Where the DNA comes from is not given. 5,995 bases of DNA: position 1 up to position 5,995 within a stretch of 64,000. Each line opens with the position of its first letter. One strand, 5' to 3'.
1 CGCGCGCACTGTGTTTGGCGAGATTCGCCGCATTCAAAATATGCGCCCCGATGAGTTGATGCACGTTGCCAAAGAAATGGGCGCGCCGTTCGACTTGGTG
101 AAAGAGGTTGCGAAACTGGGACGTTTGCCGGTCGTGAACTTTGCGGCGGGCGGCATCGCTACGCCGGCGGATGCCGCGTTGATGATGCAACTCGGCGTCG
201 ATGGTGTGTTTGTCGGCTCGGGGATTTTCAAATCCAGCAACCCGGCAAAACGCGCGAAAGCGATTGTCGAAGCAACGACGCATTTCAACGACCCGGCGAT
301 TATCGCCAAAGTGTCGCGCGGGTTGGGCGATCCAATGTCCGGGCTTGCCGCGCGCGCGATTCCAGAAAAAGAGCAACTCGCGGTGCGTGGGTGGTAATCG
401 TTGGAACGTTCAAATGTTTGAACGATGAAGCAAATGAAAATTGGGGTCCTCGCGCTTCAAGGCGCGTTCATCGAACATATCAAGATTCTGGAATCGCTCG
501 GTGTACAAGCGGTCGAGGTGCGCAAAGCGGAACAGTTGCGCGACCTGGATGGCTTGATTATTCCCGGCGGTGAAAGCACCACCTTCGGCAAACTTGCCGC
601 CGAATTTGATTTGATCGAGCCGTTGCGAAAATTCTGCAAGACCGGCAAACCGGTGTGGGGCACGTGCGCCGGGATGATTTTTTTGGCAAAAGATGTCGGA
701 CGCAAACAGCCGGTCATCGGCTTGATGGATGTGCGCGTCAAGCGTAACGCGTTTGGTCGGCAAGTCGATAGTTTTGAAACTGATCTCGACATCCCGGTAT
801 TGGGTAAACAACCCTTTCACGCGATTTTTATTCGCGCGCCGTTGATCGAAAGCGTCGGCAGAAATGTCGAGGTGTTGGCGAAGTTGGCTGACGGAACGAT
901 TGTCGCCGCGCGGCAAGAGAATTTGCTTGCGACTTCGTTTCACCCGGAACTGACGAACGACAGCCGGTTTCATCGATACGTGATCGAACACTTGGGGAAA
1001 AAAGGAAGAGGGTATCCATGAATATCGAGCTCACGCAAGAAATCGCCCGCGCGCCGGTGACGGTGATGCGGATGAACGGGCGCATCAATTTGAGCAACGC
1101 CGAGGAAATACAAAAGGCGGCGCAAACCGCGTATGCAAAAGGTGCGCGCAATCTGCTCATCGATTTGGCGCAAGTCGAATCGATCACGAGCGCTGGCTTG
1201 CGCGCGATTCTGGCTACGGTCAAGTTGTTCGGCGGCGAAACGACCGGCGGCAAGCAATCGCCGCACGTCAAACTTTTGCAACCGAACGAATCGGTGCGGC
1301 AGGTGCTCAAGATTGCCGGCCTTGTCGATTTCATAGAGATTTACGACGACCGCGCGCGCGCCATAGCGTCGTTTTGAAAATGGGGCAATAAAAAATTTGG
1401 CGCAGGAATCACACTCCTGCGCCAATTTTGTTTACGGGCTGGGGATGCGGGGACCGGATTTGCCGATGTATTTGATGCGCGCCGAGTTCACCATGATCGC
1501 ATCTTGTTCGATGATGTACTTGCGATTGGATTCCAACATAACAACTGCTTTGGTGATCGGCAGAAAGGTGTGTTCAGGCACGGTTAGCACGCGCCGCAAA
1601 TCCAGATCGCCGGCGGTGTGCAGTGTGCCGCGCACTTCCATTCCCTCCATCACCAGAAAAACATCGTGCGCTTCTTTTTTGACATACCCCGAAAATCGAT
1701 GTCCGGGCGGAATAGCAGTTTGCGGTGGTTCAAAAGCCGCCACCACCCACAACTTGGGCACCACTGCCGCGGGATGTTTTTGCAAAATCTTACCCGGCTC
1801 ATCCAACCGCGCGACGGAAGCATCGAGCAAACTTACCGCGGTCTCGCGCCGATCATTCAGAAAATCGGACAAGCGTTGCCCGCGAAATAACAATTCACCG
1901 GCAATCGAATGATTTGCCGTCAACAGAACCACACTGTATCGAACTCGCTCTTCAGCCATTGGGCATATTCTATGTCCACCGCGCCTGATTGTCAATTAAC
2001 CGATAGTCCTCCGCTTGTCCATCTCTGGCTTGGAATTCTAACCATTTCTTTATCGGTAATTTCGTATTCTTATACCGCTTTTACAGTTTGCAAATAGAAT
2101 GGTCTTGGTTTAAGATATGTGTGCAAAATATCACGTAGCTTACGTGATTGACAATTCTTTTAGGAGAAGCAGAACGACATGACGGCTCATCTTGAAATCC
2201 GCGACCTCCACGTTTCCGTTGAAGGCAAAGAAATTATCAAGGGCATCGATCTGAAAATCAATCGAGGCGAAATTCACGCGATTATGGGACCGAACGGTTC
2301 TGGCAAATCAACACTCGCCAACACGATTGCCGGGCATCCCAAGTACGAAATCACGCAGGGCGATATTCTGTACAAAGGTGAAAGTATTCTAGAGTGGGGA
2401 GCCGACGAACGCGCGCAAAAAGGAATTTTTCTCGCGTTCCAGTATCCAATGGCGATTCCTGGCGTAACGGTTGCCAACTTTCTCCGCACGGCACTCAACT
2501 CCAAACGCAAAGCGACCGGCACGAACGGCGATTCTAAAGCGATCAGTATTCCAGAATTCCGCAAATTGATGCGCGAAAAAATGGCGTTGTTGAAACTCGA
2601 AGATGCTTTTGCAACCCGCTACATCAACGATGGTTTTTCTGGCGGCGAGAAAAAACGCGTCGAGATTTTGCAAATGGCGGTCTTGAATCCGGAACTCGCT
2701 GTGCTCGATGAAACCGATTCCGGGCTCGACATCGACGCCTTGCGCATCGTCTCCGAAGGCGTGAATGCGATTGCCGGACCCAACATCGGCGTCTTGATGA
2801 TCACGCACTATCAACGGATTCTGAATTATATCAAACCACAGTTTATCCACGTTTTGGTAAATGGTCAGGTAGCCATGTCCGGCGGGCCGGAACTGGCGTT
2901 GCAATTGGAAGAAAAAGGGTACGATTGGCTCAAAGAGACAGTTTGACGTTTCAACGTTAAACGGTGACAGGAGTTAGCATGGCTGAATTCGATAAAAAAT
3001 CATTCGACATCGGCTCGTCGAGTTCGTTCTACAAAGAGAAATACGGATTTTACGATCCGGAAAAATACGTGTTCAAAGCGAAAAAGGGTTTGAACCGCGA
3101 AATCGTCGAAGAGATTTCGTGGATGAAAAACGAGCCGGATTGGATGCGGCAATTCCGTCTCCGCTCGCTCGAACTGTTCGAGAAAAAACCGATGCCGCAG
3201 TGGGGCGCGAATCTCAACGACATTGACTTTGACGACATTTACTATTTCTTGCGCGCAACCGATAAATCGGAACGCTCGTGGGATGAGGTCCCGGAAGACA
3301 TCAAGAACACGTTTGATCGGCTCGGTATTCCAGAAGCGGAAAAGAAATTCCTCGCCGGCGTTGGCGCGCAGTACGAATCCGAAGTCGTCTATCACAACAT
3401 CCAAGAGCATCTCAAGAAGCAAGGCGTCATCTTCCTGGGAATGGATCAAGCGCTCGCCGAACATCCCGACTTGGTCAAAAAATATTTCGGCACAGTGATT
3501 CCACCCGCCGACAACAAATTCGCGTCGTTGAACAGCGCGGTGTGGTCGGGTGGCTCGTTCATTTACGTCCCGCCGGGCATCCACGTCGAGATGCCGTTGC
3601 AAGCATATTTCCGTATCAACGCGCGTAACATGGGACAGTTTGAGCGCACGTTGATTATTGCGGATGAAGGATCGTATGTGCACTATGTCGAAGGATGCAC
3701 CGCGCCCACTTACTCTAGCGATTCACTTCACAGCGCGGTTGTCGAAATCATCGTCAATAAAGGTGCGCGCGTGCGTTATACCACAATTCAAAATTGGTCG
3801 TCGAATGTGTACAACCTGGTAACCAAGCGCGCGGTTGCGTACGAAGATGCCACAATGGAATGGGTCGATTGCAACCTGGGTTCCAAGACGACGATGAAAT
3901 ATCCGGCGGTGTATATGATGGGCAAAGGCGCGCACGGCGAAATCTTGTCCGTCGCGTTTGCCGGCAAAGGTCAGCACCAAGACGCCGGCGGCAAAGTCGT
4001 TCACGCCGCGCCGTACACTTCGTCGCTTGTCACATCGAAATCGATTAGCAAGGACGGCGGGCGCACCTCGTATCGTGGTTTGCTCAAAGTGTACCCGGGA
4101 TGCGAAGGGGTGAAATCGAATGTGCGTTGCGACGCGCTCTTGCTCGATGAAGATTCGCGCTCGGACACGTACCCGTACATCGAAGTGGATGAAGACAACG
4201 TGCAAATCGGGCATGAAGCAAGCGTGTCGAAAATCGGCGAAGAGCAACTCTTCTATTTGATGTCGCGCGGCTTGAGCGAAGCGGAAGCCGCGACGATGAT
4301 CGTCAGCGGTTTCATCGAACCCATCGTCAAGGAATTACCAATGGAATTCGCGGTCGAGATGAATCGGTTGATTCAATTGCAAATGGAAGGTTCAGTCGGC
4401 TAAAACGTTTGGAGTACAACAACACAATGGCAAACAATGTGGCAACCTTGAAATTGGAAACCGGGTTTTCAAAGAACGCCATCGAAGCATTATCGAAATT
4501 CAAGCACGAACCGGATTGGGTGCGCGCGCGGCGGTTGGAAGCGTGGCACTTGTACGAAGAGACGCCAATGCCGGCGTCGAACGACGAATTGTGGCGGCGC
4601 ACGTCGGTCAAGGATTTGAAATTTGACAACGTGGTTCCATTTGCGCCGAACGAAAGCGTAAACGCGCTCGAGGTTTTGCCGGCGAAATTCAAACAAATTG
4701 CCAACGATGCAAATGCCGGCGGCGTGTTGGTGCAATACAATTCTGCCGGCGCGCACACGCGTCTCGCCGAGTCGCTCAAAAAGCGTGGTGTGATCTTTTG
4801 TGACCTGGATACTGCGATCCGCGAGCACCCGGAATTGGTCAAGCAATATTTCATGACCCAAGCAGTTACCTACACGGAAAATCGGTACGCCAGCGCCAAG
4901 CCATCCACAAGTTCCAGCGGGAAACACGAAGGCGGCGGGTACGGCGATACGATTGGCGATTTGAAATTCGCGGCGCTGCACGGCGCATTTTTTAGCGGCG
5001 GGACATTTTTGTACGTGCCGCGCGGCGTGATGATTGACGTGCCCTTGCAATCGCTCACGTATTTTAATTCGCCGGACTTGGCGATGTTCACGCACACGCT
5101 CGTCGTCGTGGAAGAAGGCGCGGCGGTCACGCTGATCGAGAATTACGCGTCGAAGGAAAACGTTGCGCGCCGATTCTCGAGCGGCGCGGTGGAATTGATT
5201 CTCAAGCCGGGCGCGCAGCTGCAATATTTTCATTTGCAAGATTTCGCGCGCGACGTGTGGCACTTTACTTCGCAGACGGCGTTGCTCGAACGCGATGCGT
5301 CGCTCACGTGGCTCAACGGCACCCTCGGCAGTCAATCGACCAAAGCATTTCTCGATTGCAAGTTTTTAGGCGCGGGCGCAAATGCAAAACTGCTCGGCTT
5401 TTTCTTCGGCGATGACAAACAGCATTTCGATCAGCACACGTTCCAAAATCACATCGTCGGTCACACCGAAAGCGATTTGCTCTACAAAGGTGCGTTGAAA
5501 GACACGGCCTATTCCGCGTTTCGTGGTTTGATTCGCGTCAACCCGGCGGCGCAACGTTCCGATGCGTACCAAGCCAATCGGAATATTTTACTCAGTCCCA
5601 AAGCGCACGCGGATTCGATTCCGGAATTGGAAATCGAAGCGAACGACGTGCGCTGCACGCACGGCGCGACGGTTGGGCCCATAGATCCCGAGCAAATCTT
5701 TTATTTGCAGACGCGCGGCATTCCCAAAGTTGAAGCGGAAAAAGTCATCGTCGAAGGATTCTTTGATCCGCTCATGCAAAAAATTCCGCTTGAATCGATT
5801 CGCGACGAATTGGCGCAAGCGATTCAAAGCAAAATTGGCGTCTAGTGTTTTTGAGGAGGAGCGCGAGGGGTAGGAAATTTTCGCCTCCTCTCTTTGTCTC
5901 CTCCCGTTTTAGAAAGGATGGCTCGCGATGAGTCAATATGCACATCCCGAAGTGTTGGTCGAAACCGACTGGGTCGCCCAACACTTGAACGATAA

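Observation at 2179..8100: suf operon with a rhodanese in place of the SufS cysteine desulfurase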

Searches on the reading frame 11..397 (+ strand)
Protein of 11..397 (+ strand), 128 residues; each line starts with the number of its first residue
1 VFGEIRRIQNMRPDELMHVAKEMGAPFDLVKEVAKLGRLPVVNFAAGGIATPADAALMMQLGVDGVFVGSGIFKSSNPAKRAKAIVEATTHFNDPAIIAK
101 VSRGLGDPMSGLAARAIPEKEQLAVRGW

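Call 12: search_protein_families(library=pfam, proteins=[window:11-397:+], max_evalue=0.001)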
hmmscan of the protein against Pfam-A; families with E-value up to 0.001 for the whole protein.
window:11-397:+ (128 aa): 5 families
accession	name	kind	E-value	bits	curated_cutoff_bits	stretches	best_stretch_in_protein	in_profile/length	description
PF01680.23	SOR_SNZ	-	1.8e-10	41.4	27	1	3-46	164-207/207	SOR/SNZ family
PF05690.20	ThiG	-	5.5e-07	29.6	23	1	38-89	175-224/247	Thiazole biosynthesis protein ThiG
PF17935.6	TetR_C_27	-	0.00019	22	26.1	1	69-103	61-95/106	Tetracyclin repressor-like, C-terminal domain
PF03060.21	NMO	-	0.00019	21.4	28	1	25-121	180-272/331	Nitronate monooxygenase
PF00977.27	His_biosynth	-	0.00024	21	23.6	0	23-74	175-224/228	Histidine biosynthesis protein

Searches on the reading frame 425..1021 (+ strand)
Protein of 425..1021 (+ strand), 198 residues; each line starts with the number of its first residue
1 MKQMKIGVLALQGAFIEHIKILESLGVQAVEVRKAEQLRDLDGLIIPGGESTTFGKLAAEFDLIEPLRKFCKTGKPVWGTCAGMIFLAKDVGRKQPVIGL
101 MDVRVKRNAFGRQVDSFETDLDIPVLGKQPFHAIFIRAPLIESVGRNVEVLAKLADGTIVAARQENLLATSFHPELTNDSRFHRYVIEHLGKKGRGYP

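Call 12: search_protein_families(library=pfam, proteins=[window:425-1021:+], max_evalue=0.001)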
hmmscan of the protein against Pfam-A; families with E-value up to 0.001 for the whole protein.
window:425-1021:+ (198 aa): 6 families
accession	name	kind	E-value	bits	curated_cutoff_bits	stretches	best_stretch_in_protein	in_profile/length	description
PF01174.25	SNO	-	1.2e-65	221.3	27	1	8-190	1-186/188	SNO glutamine amidotransferase family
PF07685.20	GATase_3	-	5.9e-10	39.5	27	1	19-118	16-127/196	CobB/CobQ-like glutamine amidotransferase domain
PF00117.34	GATase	-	7.2e-07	29.5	22.8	1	35-181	33-178/190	Glutamine amidotransferase class-I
PF01965.30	DJ-1_PfpI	-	9.4e-05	22.7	26.6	1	38-89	59-109/165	DJ-1/PfpI family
PF07722.19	Peptidase_C26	-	0.00014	22.2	20.5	0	67-175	98-219/219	Peptidase C26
PF03575.23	Peptidase_S51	-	0.00015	21.9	23.9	1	32-90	76-132/206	Peptidase family S51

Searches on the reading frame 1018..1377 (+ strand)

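Call 12: search_protein_families(library=pfam, proteins=[window:1018-1377:+], max_evalue=0.001)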
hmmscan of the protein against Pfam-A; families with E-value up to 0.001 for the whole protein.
window:1018-1377:+ (119 aa): 2 families
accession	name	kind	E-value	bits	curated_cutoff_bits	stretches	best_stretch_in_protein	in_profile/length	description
PF01740.26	STAS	-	4.8e-13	49.2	22.6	1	13-114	9-105/106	STAS domain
PF13466.11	STAS_2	-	5.6e-07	30.1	29.2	1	19-102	3-79/80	STAS domain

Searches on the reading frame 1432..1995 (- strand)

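Call 12: search_protein_families(library=pfam, proteins=[window:1432-1995:-], max_evalue=0.001)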
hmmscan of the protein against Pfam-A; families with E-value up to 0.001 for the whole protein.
window:1432-1995:- (187 aa): 1 family
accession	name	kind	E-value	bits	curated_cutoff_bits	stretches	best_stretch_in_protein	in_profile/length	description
PF20660.2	DUF6812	-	1.4e-08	35.1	27.1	1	31-66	2-37/53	Family of unknown function (DUF6812)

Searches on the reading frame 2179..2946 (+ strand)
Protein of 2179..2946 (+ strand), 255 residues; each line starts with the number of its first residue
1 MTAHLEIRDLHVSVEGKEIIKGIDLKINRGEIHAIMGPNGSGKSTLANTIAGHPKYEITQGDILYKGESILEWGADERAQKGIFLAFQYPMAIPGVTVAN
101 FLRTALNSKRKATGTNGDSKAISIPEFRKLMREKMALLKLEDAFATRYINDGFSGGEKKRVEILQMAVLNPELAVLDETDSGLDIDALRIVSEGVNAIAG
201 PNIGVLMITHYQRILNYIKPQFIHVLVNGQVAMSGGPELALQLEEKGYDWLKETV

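Call 3: search_protein_families(library=pfam, proteins=[window:2179-2946:+], max_evalue=0.01)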
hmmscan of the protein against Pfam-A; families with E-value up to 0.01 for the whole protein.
window:2179-2946:+ (255 aa): 6 families
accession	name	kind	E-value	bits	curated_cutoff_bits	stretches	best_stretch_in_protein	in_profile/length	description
PF00005.33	ABC_tran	-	2.2e-25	90.3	25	1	21-179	2-135/137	ABC transporter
PF02463.25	SMC_N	-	3.7e-06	27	40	0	31-50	25-44/220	RecF/RecN/SMC N terminal domain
PF13555.12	AAA_29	-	0.0004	20.5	27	1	24-46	16-38/61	P-loop containing region of AAA domain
PF03193.22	RsgA_GTPase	-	0.00053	20.3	30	1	6-58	83-134/174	RsgA GTPase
PF13304.12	AAA_21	-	0.0012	19.4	27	0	32-46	1-15/304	AAA domain, putative AbiEii toxin, Type IV TA system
PF02224.24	Cytidylate_kin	-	0.0085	16.3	26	0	34-66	2-34/211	Cytidylate kinase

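Call 4: search_protein_families(library=ncbifam, proteins=[window:2179-2946:+], max_evalue=0.01)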
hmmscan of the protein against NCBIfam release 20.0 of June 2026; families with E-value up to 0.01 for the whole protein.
window:2179-2946:+ (255 aa): 188 families (the best 25 are shown)
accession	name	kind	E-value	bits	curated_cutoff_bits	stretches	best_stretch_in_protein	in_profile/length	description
TIGR01978.1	sufC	equivalog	7.4e-105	349.7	212.8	1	5-251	1-243/243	Fe-S cluster assembly ATPase SufC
NF007134.0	PRK09580.1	equivalog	2.7e-96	321.8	400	1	5-253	2-246/248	Fe-S cluster assembly ATPase SufC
TIGR03411.1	urea_trans_UrtD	equivalog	1.7e-27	96.6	304.1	1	4-235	2-224/242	urea ABC transporter ATP-binding protein UrtD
TIGR04406.1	LPS_export_lptB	equivalog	6.4e-26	91.1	240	1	5-239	2-221/239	LPS export ABC transporter ATP-binding protein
NF010068.0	PRK13548.1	equivalog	8.2e-24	84.1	261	1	3-242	4-232/261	heme ABC transporter ATP-binding protein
TIGR04521.1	ECF_ATPase_2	equivalog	3e-22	79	330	2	126-242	119-234/279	energy-coupling factor transporter ATPase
NF007601.2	PRK10247.1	equivalog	4.8e-22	78.5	292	1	5-212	2-192/204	iron efflux ABC transporter ATP-binding subunit FetA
TIGR04520.1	ECF_ATPase_1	equivalog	5.8e-22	78.4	315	1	15-243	13-226/269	energy-coupling factor transporter ATPase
TIGR03410.1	urea_trans_UrtE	equivalog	6.7e-22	78.1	285.8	1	5-235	1-214/230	urea ABC transporter ATP-binding subunit UrtE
TIGR03873.1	F420-0_ABC_ATP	hypoth_equivalog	1.3e-21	77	372.4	1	5-241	2-225/256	putative F420-0 ABC transporter ATP-binding protein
NF043075.1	MMSYN1_0197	equivalog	2.4e-21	76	550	1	5-238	3-218/341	spermidine/putrescine ABC transporter ATP-binding protein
NF008449.1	PRK11300.1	equivalog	2.5e-21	76.1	362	1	4-238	5-239/255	high-affinity branched-chain amino acid ABC transporter ATP-binding protein LivG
TIGR03864.1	PQQ_ABC_ATP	hypoth_equivalog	3.9e-21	75.6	302.25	1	5-237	2-216/236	ABC transporter, ATP-binding subunit, PQQ-dependent alcohol dehydrogenase system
NF006987.0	PRK09452.1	equivalog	1.6e-20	73.1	482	1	5-237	18-232/378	spermidine/putrescine ABC transporter ATP-binding protein PotA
NF040873.1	AztA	equivalog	2.5e-20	72.9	220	2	15-55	3-43/191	zinc ABC transporter ATP-binding protein AztA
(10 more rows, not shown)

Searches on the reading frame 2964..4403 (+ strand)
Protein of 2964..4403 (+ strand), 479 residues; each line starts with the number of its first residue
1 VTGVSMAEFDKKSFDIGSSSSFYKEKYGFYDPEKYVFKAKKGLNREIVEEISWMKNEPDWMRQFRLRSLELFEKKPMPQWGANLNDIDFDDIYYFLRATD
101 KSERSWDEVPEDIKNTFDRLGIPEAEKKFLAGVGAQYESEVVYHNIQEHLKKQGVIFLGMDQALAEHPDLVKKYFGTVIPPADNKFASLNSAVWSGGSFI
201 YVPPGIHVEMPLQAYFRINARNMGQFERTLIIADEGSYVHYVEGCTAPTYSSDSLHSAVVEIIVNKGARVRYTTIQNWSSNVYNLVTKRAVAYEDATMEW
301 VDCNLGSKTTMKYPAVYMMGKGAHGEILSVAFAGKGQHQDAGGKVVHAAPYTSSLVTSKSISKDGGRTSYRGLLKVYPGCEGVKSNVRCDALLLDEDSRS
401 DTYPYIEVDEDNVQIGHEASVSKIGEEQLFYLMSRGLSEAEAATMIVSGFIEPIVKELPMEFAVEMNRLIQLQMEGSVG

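Call 3: search_protein_families(library=pfam, proteins=[window:2964-4403:+], max_evalue=0.01)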
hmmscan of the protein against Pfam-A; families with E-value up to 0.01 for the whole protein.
window:2964-4403:+ (479 aa): 2 families
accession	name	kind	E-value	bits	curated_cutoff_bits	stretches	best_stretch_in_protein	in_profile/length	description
PF01458.23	SUFBD_core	-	1.6e-89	299.8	27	1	216-450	1-232/232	SUF system FeS cluster assembly, SufBD core domain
PF19295.5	SufBD_N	-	3.8e-11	43.4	23.5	1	146-213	103-171/172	SufBD protein N-terminal region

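Call 4: search_protein_families(library=ncbifam, proteins=[window:2964-4403:+], max_evalue=0.01)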
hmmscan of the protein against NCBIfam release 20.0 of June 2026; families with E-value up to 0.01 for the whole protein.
window:2964-4403:+ (479 aa): 5 families
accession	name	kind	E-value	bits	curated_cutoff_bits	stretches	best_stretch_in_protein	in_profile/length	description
TIGR01980.1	sufB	equivalog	6.1e-221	733.8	346.4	1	25-470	3-448/448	Fe-S cluster assembly protein SufB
NF008773.0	PRK11814.1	equivalog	2.9e-148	494.4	717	1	26-479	20-484/484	Fe-S cluster assembly protein SufB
NF052511.1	SUF_like_SmsB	exception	4.3e-86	289.6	650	1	41-477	10-444/445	SUF-like minimal system protein SmsB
TIGR01981.1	sufD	equivalog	3.8e-64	216.6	222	1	193-462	3-270/275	Fe-S cluster assembly protein SufD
NF008194.0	PRK10948.1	equivalog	3e-19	69.2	489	1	268-458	211-401/423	Fe-S cluster assembly protein SufD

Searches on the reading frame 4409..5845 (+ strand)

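Call 3: search_protein_families(library=pfam, proteins=[window:4409-5845:+], max_evalue=0.01)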
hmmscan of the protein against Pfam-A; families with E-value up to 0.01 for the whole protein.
window:4409-5845:+ (478 aa): 2 families
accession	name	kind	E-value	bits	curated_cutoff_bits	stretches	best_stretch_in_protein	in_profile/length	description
PF01458.23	SUFBD_core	-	9e-81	271.2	27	1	220-451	4-232/232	SUF system FeS cluster assembly, SufBD core domain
PF19295.5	SufBD_N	-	1.3e-08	35.1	23.5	1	32-156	20-141/172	SufBD protein N-terminal region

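Call 4: search_protein_families(library=ncbifam, proteins=[window:4409-5845:+], max_evalue=0.01)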
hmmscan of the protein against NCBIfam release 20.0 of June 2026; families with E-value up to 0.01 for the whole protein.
window:4409-5845:+ (478 aa): 5 families
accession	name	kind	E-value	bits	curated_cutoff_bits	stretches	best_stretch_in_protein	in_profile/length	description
TIGR01980.1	sufB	equivalog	1.3e-92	310.8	346.4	2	184-462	161-439/448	Fe-S cluster assembly protein SufB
TIGR01981.1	sufD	equivalog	2.2e-78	263.3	222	1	193-468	2-275/275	Fe-S cluster assembly protein SufD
NF008773.0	PRK11814.1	equivalog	1.3e-57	195.5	717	2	184-463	180-467/484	Fe-S cluster assembly protein SufB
NF008194.0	PRK10948.1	equivalog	2.3e-42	145.3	489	1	228-475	172-417/423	Fe-S cluster assembly protein SufD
NF052511.1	SUF_like_SmsB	exception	1e-32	113.8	650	2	183-464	151-430/445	SUF-like minimal system protein SmsB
